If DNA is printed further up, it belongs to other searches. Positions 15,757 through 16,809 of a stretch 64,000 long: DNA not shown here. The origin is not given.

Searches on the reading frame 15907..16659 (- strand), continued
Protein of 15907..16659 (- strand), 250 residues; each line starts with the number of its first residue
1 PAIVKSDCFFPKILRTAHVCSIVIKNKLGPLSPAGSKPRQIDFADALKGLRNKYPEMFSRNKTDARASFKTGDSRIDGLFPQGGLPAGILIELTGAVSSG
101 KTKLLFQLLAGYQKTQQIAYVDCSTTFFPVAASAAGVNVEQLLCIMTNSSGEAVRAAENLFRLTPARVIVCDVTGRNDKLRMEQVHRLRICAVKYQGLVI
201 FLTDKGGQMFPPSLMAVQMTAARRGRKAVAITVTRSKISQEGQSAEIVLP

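Call 88: find_encoding_contigs(protein=P0144, flank=10000, max_places=4)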
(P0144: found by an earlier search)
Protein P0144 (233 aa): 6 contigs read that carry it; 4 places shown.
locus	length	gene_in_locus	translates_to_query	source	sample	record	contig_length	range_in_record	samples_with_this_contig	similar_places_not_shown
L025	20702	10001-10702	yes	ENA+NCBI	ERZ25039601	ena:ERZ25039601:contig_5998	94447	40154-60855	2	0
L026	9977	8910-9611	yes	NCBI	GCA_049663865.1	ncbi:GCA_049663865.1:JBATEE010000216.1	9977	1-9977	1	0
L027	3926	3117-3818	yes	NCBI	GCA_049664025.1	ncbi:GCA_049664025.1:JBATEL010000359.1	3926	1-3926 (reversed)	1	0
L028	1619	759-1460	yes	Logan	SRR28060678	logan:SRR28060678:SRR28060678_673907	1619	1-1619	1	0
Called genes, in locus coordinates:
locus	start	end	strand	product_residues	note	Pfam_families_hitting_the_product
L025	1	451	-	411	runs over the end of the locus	PF13439:Glyco_transf_4, PF13579:Glyco_trans_4_4 (weak), PF00534:Glycos_transf_1 (weak), PF13692:Glyco_trans_1_4, PF13524:Glyco_trans_1_2 (weak)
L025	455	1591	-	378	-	PF13439:Glyco_transf_4, PF20706:GT4-conflict, PF00534:Glycos_transf_1, PF13692:Glyco_trans_1_4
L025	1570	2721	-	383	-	PF13641:Glyco_tranf_2_3, PF00535:Glycos_transf_2, PF13632:Glyco_trans_2_3 (weak)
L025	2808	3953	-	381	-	PF13439:Glyco_transf_4, PF13579:Glyco_trans_4_4, PF13477:Glyco_trans_4_2 (weak), PF00534:Glycos_transf_1, PF13692:Glyco_trans_1_4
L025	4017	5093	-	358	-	PF01522:Polysacc_deac_1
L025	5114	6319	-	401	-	PF01041:DegT_DnrJ_EryC1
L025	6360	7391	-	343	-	PF02388:FemAB, PF13480:Acetyltransf_6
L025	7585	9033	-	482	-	PF04932:Wzy_C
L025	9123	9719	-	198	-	PF00132:Hexapep, PF14602:Hexapep_2 (weak)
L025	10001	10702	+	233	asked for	PF10609:ParA, PF01656:CbiA, PF13614:AAA_31 (weak)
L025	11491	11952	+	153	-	PF22381:Staph_reg_Sar_Rot (weak), PF01047:MarR, PF12802:MarR_2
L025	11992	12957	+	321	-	PF25919:BSH_CusB (faint), PF00364:Biotin_lipoyl (faint), PF25917:BSH_RND, PF25973:BSH_CzcB, PF25885:HH_EMRA (weak), PF25954:Beta-barrel_RND_2 (weak), PF25963:Beta-barrel_AAEA (weak)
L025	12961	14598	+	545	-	PF05977:MFS_3 (weak), PF07690:MFS_1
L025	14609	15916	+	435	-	PF02321:OEP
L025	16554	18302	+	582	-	PF00654:Voltage_CLC, PF00571:CBS (faint)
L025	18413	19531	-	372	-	PF21088:MS_channel_1st, PF00924:MS_channel_2nd, PF21082:MS_channel_3rd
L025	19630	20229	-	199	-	PF22381:Staph_reg_Sar_Rot, PF01047:MarR, PF12802:MarR_2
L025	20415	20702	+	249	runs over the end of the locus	PF00154:RecA_N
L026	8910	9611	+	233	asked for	PF10609:ParA, PF01656:CbiA, PF13614:AAA_31 (weak)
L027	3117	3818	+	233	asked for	PF10609:ParA, PF01656:CbiA, PF13614:AAA_31 (weak)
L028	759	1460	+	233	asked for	PF10609:ParA, PF01656:CbiA, PF13614:AAA_31 (weak)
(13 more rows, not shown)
